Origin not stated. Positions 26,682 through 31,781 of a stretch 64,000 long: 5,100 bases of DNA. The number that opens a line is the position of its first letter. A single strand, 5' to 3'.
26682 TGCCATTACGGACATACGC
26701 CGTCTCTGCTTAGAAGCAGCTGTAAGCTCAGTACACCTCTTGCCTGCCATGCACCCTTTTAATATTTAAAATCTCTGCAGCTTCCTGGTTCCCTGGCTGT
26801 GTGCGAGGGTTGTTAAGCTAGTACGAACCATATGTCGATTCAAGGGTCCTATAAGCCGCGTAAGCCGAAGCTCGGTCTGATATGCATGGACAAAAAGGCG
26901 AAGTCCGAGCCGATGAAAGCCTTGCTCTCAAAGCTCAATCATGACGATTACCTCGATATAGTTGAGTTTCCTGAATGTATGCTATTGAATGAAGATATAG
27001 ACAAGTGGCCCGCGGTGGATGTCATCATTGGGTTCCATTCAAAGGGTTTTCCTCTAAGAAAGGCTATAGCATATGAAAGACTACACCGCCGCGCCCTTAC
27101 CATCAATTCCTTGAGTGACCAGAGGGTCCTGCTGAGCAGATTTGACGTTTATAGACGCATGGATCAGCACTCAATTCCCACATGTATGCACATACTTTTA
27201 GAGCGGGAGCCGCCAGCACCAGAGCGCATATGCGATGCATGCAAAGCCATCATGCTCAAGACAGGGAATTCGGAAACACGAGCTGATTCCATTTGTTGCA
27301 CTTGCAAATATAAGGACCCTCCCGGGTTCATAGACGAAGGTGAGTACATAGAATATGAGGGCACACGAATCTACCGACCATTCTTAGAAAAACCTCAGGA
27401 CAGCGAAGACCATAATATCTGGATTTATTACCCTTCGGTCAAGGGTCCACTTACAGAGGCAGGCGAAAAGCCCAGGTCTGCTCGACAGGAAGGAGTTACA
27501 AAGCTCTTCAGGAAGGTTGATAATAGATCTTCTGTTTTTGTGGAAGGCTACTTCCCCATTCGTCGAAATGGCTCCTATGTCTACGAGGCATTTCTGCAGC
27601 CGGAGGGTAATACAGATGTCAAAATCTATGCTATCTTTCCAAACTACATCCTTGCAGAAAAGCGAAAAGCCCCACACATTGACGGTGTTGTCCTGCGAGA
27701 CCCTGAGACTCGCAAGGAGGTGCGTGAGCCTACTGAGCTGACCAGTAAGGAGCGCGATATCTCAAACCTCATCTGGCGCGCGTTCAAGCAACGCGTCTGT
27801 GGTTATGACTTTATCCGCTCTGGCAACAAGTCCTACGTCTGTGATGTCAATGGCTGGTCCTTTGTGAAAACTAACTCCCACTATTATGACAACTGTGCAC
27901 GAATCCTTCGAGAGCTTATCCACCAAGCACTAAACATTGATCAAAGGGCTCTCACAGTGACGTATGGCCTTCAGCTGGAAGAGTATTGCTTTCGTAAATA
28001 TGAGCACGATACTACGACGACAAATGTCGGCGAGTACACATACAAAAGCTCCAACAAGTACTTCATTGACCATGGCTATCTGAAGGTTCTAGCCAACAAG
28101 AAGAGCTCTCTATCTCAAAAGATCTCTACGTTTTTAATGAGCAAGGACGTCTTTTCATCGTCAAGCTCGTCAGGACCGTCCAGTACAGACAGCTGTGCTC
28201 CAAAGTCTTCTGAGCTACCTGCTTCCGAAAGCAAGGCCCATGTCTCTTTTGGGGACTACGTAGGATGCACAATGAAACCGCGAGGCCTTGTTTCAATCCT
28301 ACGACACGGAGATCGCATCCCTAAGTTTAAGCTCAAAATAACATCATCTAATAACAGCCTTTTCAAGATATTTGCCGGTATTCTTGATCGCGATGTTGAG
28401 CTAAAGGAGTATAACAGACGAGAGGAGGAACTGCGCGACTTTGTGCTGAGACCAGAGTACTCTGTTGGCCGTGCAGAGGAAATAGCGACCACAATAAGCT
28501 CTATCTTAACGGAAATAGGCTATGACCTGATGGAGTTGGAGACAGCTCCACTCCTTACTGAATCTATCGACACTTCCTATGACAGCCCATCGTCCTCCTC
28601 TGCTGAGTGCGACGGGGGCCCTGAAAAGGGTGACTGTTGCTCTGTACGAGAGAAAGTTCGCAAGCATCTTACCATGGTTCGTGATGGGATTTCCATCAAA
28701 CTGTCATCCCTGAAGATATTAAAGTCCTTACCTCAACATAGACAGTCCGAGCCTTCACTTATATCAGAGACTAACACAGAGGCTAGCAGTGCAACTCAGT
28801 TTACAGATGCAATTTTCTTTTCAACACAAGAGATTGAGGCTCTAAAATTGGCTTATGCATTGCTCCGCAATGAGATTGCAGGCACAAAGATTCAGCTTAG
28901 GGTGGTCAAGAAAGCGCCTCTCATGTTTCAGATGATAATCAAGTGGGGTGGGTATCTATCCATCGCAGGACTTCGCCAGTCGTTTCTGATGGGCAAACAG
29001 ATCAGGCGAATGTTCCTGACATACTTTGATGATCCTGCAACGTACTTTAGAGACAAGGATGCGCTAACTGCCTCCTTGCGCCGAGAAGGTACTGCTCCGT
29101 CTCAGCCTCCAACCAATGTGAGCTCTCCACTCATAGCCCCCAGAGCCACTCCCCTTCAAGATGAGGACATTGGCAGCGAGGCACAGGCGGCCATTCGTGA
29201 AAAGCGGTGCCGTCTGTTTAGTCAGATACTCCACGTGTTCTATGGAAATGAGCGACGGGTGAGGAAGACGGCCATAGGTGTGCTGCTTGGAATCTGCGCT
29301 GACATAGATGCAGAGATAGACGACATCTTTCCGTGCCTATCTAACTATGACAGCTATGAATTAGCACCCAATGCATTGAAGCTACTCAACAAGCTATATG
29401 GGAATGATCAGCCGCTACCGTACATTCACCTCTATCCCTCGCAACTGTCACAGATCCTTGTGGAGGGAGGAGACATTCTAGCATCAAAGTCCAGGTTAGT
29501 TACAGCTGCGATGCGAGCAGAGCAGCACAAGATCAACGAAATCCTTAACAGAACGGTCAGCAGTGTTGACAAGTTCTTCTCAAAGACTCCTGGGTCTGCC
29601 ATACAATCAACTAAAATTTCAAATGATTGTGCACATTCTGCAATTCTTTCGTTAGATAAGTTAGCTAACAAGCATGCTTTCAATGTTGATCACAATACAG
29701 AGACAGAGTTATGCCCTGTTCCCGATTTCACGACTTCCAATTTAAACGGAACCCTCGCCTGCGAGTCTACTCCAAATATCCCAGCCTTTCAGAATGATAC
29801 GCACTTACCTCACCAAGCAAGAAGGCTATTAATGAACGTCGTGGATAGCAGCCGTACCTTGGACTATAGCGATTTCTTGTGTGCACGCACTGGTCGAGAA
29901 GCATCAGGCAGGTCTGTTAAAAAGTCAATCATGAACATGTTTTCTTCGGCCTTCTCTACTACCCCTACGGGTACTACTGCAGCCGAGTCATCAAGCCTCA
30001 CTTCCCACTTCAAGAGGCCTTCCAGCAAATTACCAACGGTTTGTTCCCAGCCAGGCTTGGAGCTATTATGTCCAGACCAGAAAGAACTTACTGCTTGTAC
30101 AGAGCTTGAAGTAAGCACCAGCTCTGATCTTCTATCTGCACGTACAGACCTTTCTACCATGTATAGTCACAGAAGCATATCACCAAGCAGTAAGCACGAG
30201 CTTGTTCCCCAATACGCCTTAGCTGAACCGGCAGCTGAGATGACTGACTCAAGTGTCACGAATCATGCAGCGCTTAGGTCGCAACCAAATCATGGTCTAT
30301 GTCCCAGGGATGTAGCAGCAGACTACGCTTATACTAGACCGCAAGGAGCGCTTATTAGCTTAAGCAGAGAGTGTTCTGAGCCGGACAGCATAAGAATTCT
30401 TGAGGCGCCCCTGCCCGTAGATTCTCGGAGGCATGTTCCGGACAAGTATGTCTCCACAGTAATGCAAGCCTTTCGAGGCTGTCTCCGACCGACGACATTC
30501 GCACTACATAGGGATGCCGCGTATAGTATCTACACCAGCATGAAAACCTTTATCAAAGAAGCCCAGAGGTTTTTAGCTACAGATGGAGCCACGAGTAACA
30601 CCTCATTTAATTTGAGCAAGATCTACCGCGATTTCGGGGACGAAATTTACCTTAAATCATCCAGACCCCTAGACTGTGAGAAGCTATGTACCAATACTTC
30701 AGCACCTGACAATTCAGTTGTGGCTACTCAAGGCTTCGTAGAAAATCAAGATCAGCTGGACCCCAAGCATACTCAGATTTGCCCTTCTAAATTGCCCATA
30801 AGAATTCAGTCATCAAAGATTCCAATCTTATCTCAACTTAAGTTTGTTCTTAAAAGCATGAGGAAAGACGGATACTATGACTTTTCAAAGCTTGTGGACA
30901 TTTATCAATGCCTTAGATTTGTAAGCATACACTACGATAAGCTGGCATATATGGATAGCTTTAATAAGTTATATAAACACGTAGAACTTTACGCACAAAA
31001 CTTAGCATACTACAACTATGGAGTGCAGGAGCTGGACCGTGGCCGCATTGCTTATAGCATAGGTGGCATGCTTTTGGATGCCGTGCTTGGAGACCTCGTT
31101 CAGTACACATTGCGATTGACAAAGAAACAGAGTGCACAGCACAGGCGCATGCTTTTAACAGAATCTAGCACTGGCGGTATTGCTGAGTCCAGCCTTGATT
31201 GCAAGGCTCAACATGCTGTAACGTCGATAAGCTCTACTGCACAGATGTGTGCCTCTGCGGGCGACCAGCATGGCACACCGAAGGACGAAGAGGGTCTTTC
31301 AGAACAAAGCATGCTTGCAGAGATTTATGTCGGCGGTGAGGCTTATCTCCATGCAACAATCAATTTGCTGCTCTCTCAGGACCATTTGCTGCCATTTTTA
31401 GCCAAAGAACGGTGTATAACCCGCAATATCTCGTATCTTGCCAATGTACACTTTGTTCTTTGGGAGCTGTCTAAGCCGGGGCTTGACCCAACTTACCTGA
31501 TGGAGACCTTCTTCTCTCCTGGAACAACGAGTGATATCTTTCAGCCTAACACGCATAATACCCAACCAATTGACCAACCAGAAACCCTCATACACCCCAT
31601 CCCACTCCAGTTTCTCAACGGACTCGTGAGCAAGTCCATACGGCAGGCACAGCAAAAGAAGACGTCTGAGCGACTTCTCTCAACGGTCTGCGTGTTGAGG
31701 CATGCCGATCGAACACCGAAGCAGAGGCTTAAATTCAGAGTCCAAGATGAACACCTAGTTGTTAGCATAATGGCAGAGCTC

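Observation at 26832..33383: PPIP5K/Vip1 homologue with two tandem phosphatase-like domains, nearly twice the usual length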

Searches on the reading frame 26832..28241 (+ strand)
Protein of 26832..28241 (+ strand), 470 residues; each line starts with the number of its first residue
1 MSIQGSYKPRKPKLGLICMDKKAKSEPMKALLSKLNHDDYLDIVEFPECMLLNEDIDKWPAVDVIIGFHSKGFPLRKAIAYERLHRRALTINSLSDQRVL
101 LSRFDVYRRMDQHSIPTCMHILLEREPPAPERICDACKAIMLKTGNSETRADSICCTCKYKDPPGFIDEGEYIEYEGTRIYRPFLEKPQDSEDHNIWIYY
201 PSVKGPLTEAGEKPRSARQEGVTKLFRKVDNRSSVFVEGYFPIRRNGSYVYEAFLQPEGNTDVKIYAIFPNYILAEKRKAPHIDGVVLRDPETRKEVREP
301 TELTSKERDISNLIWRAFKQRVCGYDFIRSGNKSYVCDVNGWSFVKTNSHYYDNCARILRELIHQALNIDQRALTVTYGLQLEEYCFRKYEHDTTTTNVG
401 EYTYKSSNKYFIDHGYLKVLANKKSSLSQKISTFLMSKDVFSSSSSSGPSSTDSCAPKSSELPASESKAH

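Call 6: search_protein_families(library=pfam, proteins=[window:26832-28241:+], max_evalue=10)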
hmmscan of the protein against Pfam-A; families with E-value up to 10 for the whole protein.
window:26832-28241:+ (470 aa): 2 families
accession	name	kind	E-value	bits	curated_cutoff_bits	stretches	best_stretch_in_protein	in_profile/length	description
PF18086.7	PPIP5K2_N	-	4.4e-26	91.3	35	1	14-101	3-89/90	Diphosphoinositol pentakisphosphate kinase 2 N-terminal domain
PF08443.16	RimK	-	0.0076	16.3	21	1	254-346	81-170/188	RimK-like ATP-grasp domain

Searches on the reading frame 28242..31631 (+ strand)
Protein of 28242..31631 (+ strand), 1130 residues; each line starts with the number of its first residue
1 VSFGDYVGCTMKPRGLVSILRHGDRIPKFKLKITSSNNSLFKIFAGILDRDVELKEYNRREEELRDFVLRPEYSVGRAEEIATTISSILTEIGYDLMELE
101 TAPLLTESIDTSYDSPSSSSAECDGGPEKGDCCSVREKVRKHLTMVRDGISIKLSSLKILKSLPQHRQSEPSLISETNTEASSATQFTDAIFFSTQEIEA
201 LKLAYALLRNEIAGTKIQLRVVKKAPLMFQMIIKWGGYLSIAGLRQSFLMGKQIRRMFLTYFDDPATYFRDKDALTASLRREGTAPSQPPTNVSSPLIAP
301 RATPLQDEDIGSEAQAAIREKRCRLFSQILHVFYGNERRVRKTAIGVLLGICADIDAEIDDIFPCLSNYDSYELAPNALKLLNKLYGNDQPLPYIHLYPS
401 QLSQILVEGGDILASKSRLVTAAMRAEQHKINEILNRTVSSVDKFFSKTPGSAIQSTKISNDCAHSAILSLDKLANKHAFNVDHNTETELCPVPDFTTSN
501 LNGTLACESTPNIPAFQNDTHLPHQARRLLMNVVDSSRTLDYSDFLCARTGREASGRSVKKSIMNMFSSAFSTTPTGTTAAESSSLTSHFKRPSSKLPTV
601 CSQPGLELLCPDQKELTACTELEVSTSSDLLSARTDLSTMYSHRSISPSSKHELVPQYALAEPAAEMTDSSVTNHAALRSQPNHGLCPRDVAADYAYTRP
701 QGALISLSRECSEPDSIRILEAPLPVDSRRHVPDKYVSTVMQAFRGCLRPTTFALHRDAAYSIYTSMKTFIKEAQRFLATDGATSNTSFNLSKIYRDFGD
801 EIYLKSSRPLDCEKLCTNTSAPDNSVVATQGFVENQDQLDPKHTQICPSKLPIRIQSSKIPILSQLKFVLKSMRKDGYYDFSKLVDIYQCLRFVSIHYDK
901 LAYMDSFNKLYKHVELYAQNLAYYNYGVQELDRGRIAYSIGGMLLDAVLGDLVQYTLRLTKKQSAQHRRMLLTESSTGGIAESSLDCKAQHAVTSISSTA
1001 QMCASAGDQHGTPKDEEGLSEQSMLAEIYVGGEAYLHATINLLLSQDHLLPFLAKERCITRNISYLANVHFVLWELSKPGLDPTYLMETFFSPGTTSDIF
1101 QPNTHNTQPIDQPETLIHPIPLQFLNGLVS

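Call 6: search_protein_families(library=pfam, proteins=[window:28242-31631:+], max_evalue=10)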
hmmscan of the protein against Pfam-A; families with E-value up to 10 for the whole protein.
window:28242-31631:+ (1130 aa): 1 family
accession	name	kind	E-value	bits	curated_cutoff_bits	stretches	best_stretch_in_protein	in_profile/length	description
PF00328.27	His_Phos_2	-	0.00015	21.7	23.6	1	16-268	5-92/354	Histidine phosphatase superfamily (branch 2)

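Call 28: find_homologous_proteins(query=A1, max_evalue=0.001)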
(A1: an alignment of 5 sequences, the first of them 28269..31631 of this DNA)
Query A1 (5 sequences) (1121 aa, profile of the alignment): 1 proteins with E <= 0.001 among 8000 candidates.
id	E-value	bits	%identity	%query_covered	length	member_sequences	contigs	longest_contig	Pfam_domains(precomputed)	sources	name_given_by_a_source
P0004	5.2e-258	876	36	38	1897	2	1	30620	PF18086.8,PF00328.28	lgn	-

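Call 42: search_protein_representatives(alignment_id=A2)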
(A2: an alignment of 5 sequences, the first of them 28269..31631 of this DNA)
Query: 5 sequences, 653 profile positions. Proteins with E-value up to 0.001 (for the whole library): 1126; up to 1e-10: 563; up to 1e-30: 151. The best 150 are listed.
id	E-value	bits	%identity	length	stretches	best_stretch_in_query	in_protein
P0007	2.6e-293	990.8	-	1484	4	2-648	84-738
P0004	6.6e-256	867.2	-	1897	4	1-651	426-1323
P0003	3.8e-234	795.3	-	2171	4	1-652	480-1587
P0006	4.3e-184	629.9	-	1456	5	240-652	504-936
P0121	7.1e-122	424.3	-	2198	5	102-473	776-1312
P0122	1.3e-106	373.9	-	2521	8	357-474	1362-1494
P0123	9.2e-82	291.8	-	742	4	4-198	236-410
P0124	5.3e-63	229.8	-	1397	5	511-652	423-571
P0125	1.3e-55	205.4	-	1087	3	266-485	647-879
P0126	6.7e-52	193.1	-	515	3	4-195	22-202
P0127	1.1e-51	192.5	-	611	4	2-197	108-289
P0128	9.7e-51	189.3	-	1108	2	363-650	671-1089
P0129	1.3e-50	188.9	-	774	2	249-473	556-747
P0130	1.6e-49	185.3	-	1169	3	245-490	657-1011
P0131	1.9e-49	185.0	-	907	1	4-642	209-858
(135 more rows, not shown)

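Call 44: list_cluster_members(proteins=[P0121, P0122, P0123, P0124, P0001, P0002, P0003, P0004])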
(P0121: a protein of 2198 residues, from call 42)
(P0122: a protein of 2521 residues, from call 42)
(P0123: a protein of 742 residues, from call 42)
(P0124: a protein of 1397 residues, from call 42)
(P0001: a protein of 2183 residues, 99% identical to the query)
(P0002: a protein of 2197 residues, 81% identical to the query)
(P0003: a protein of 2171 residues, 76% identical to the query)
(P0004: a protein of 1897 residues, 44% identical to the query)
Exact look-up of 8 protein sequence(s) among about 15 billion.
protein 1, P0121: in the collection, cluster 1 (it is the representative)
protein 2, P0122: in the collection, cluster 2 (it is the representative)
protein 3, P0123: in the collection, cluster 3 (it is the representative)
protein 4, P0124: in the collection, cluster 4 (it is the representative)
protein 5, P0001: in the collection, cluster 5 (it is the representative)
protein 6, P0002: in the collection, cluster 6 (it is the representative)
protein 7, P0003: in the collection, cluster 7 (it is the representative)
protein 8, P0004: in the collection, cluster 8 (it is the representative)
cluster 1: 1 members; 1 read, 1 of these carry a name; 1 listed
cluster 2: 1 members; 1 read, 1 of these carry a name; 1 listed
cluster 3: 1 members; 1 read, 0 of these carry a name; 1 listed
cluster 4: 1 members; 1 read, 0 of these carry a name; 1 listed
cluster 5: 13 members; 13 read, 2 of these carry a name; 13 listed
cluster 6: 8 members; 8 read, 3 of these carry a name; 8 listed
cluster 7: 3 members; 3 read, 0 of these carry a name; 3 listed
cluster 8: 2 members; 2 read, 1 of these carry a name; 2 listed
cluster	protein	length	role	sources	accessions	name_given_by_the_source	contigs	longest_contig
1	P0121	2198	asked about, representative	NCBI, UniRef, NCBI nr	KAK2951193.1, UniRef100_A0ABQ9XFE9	putative Inositol hexakisphosphate and diphosphoinositol-pentakisphosphate kinase ... | diphosphoinositol-pentakisphosphate 1-kinase n=1 Tax=Blattamonas nauphoetae TaxID=2049346 ...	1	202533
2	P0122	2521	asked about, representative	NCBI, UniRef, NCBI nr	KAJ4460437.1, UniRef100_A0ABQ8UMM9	putative Inositol hexakisphosphate and diphosphoinositol-pentakisphosphate kinase 1 ... | diphosphoinositol-pentakisphosphate 1-kinase n=1 Tax=Paratrimastix pyriformis ...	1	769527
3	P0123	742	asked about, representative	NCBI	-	-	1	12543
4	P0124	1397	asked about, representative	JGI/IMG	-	-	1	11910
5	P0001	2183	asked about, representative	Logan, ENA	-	-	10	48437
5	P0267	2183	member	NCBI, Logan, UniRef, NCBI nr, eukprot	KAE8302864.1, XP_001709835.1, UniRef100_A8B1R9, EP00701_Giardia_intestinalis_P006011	Inositol-hexakisphosphate/diphosphoinositol-pentakisphosphate 1-kinase [Giardia ... | diphosphoinositol-pentakisphosphate 1-kinase n=1 Tax=Giardia intestinalis (strain ATCC ... | XP_001709835.1 Hypothetical protein GL50803_103074 [Giardia lamblia ATCC 50803]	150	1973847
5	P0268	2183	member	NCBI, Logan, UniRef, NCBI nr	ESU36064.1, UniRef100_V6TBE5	Putative RimK-like ATP-grasp domain protein [Giardia duodenalis] | diphosphoinositol-pentakisphosphate 1-kinase n=1 Tax=Giardia intestinalis TaxID=5741 ... | Putative RimK-like ATP-grasp domain protein [Giardia intestinalis]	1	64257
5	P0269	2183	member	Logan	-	-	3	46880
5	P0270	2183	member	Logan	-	-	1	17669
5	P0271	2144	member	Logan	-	-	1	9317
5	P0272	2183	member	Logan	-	-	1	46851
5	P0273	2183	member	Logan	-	-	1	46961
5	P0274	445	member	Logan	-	-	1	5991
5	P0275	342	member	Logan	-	-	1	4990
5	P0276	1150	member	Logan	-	-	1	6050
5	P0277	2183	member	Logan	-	-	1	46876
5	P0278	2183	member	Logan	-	-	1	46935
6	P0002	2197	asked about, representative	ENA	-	-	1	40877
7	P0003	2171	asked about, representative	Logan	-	-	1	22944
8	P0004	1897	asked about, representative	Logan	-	-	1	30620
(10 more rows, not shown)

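Call 48: predict_structure(alignment_id=A2)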
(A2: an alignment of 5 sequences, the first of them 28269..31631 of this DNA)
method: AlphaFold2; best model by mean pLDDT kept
length: 1121 residues; sequences in the alignment: 5
mean_pLDDT: 49.2   pTM: 0.47
mean pLDDT of the five models: 49.2, 48.4, 46.1, 42.5, 40.5
residues with pLDDT >= 90: 24; 70-90: 294; 50-70: 157; < 50: 646
segments of 3 or more residues with pLDDT < 50: 39-63, 96-134, 151-179, 254-301, 406-416, 421-423, 425-739, 773-851, 916-919, 955-1012, 1045-1054, 1087-1102
pLDDT, mean of each block of 10 residues (from residue 1): 85 74 84 68 37 40 59 85 78 45 27 32 33 49 59 37 30 38 80 84 65 71 78 85 83 45 37 36 32 35 65 74 81 90 87 83 76 84 85 84 51 46 44 41 29 24 25 22 24 24 25 27 25 26 24 25 26 25 24 25 24 24 25 25 21 24 25 26 24 23 24 23 37 46 68 86 78 44 35 27 29 28 26 27 31 66 71 65 58 73 72 52 63 80 80 47 28 26 24 25 31 72 78 70 49 59 85 82 58 31 68 67 46
secondary structure, 60 per line:
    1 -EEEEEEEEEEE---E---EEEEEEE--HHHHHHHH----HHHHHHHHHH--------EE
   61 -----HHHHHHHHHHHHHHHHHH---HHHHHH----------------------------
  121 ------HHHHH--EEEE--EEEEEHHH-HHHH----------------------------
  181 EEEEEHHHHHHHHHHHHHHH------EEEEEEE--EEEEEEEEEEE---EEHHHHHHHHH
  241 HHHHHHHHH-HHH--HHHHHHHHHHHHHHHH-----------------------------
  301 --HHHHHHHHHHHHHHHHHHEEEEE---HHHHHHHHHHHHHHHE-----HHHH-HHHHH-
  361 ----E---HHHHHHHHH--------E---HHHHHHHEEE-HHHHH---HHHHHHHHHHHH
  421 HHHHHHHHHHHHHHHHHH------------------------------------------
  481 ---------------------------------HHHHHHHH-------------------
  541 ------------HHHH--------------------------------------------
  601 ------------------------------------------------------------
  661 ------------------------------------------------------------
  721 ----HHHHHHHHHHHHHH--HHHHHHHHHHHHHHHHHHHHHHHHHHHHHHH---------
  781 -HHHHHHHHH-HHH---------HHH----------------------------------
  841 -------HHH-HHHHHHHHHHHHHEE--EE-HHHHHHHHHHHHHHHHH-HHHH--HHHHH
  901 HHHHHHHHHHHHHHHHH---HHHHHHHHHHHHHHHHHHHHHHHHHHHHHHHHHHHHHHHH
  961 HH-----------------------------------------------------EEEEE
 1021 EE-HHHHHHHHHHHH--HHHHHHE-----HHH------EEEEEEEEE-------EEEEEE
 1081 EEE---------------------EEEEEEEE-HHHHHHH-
elements in order (helices of 4 or more, strands of 3 or more residues): E2-12 E20-26 H29-36 H41-50 H66-83 H87-92 H127-131 E134-137 E140-144 H149-152 E181-185 H186-200 E207-213 E216-226 H232-249 H256-271 H303-320 E321-325 H329-343 H350-353 H355-359 H369-377 H390-396 E397-399 H401-405 H409-438 H514-521 H553-556 H725-738 H741-771 H782-790 H852-864 H872-888 H890-893 H896-917 H921-962 E1016-1022 H1024-1035 H1038-1043 E1059-1067 E1075-1083 E1105-1112 H1114-1120

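Call 51: fold_search(model_id=the predicted structure, library=pdb)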
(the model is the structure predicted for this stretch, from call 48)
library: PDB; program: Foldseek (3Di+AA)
matches with E <= 10: 46; with E <= 0.001: 9
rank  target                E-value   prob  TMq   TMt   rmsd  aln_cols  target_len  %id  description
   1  9gro_A                7.4e-08  1.00  0.22  0.45  14.6      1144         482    9  Crystal structure of the engineered C-terminal phosphatase domain from Saccharomyces cerevisiae Vip1 in complex with 1 (released 2025-02-26)
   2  9grn_B                6.3e-07  1.00  0.25  0.52  13.6      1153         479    9  Crystal structure of the engineered C-terminal phosphatase domain from Saccharomyces cerevisiae Vip1 (apo, loop deleti (released 2025-02-26)
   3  9grn_C                7.0e-07  1.00  0.22  0.45  14.7      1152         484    9  Crystal structure of the engineered C-terminal phosphatase domain from Saccharomyces cerevisiae Vip1 (apo, loop deleti (released 2025-02-26)
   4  9gro_B                9.6e-07  1.00  0.23  0.47  13.7      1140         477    9  Crystal structure of the engineered C-terminal phosphatase domain from Saccharomyces cerevisiae Vip1 in complex with 1 (released 2025-02-26)
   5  9grh_A                1.1e-06  1.00  0.25  0.53  13.8      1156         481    9  Crystal structure of the C-terminal phosphatase domain from Saccharomyces cerevisiae Vip1 (apo) (released 2025-02-26)
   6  9grh_C                1.3e-06  1.00  0.24  0.51  14.7      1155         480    9  Crystal structure of the C-terminal phosphatase domain from Saccharomyces cerevisiae Vip1 (apo) (released 2025-02-26)
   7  9grh_B                2.4e-06  1.00  0.24  0.50  15.1      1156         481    9  Crystal structure of the C-terminal phosphatase domain from Saccharomyces cerevisiae Vip1 (apo) (released 2025-02-26)
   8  9grn_A                4.4e-06  1.00  0.23  0.49  15.4      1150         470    9  Crystal structure of the engineered C-terminal phosphatase domain from Saccharomyces cerevisiae Vip1 (apo, loop deleti (released 2025-02-26)
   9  9grn_D                1.3e-05  1.00  0.10  0.22  16.6       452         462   16  Crystal structure of the engineered C-terminal phosphatase domain from Saccharomyces cerevisiae Vip1 (apo, loop deleti (released 2025-02-26)
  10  4jod                  1.5e-01  0.57  0.10  0.24   9.7       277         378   10  Crystal structure of human lysophosphatidic acid phosphatase type 6 complexed with Tris (released 2013-07-10)
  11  6rxf_A                1.7e-01  0.57  0.06  0.12  13.1       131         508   11  Crystal Structure of Bifidobacterium longum Multiple Inositol Polyphosphate Phosphatase Phosphohistidine Intermediate (released 2020-07-08)
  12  6rxe_B                2.3e-01  0.44  0.09  0.19  14.8       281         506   11  Crystal Structure of Bifidobacterium longum Multiple Inositol Polyphosphate Phosphatase Complex with Inositol Hexasulf (released 2020-07-08)
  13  1dkp                  7.7e-01  0.25  0.10  0.23  10.7       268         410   12  CRYSTAL STRUCTURE OF PHYTATE COMPLEX OF ESCHERICHIA COLI PHYTASE AT PH 6.6. PHYTATE IS BOUND WITH ITS 3-PHOSPHATE IN THE (released 2000-08-03)
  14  3zhc_A                9.0e-01  0.23  0.04  0.11   9.4        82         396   16  Structure of the phytase from Citrobacter braakii at 2.3 angstrom resolution. (released 2013-08-28)
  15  4aru                  9.4e-01  0.16  0.09  0.21  15.1       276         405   10  Hafnia Alvei phytase in complex with tartrate (released 2013-05-08)
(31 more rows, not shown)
